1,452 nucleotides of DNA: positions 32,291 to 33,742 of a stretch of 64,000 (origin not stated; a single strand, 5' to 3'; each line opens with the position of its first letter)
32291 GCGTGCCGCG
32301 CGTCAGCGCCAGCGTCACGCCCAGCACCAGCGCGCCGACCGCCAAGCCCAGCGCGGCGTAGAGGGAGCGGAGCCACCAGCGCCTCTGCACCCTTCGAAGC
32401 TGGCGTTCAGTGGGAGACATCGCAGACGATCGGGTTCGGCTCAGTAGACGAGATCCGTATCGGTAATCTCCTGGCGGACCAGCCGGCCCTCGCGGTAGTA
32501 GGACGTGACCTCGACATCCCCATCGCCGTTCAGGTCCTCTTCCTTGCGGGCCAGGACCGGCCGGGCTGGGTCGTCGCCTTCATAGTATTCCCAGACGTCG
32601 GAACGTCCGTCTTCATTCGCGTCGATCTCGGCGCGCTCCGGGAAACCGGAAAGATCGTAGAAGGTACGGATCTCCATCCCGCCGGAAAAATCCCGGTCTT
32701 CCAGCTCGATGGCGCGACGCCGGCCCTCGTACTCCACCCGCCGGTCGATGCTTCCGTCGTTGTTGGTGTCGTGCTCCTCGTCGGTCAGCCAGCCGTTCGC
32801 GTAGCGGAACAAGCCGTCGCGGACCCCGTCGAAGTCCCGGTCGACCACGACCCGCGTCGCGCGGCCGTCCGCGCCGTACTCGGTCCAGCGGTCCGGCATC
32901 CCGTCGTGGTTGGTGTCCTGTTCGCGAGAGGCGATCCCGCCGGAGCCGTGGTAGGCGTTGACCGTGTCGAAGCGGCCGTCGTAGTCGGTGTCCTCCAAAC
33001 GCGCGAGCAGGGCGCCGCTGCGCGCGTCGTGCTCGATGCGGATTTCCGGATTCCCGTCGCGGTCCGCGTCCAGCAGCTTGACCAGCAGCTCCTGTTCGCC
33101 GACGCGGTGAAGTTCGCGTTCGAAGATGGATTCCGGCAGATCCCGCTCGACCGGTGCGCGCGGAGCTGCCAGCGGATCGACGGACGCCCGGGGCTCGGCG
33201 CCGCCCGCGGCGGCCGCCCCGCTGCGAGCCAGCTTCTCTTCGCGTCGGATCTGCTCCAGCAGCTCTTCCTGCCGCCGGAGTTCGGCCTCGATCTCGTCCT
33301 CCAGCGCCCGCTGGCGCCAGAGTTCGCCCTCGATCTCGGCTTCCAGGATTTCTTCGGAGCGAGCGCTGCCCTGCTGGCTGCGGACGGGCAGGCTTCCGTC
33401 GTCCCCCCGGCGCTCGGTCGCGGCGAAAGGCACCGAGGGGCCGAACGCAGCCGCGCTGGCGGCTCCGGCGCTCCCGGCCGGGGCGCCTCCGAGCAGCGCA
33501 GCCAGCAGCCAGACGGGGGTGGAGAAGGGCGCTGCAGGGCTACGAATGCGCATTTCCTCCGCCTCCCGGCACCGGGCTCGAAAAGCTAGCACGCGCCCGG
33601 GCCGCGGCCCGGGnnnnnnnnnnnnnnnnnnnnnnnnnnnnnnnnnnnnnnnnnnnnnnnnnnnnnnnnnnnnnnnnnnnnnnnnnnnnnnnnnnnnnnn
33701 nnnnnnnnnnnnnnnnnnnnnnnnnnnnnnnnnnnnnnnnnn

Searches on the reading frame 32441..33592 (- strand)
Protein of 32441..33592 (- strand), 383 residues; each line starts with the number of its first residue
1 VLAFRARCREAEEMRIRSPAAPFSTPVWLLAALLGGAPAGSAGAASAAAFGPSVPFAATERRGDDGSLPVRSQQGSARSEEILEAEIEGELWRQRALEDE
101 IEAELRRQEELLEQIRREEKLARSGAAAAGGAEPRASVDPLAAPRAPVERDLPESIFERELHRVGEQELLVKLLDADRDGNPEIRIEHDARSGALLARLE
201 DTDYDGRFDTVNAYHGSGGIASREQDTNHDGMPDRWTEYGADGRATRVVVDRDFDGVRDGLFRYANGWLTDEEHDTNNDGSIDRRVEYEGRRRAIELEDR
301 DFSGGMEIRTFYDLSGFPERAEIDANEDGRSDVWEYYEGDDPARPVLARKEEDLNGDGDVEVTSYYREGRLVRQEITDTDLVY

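Call 5: search_protein_families(library=pfam, proteins=[window:32441-33592:-], max_evalue=1)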
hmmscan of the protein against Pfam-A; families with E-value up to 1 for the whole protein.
window:32441-33592:- (383 aa): 1 family
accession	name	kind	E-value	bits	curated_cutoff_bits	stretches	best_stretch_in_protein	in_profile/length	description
PF20615.3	DUF6802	-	0.011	16.2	27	1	151-237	11-93/102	Family of unknown function (DUF6802)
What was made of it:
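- On Pfam DUF6802: The small repeat protein scores 16.2 bits (call 5).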

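Call 6: search_protein_families(library=ncbifam, proteins=[window:32441-33592:-], max_evalue=1)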
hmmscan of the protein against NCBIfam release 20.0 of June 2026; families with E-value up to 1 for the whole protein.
window:32441-33592:- (383 aa): 2 families
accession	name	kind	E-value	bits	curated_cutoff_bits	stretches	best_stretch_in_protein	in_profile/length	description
NF050087.1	Lsa25.6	equivalog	1.9e-07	30.8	150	2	272-364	56-147/196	Lsa25.6 family adhesin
NF040734.1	CC-COOH_SaoC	equivalog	0.21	11.4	80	0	327-368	28-69/148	Cys-Cys-COOH (seleno)protein SaoC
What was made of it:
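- On TolB (as the protein encoded after tolA): No TolB or PD40 model hit (calls 5, 6).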

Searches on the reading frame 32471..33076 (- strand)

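Call 81: search_protein_families(library=pfam, proteins=[window:32471-33076:-], max_evalue=10)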
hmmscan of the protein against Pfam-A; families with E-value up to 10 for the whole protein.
window:32471-33076:- (202 aa): 2 families
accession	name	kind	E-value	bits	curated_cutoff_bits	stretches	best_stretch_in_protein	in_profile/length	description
PF20615.3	DUF6802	-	0.15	12.5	27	2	5-65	37-93/102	Family of unknown function (DUF6802)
PF13202.12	EF-hand_5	-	8.8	6.5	25.9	1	103-112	9-18/25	EF hand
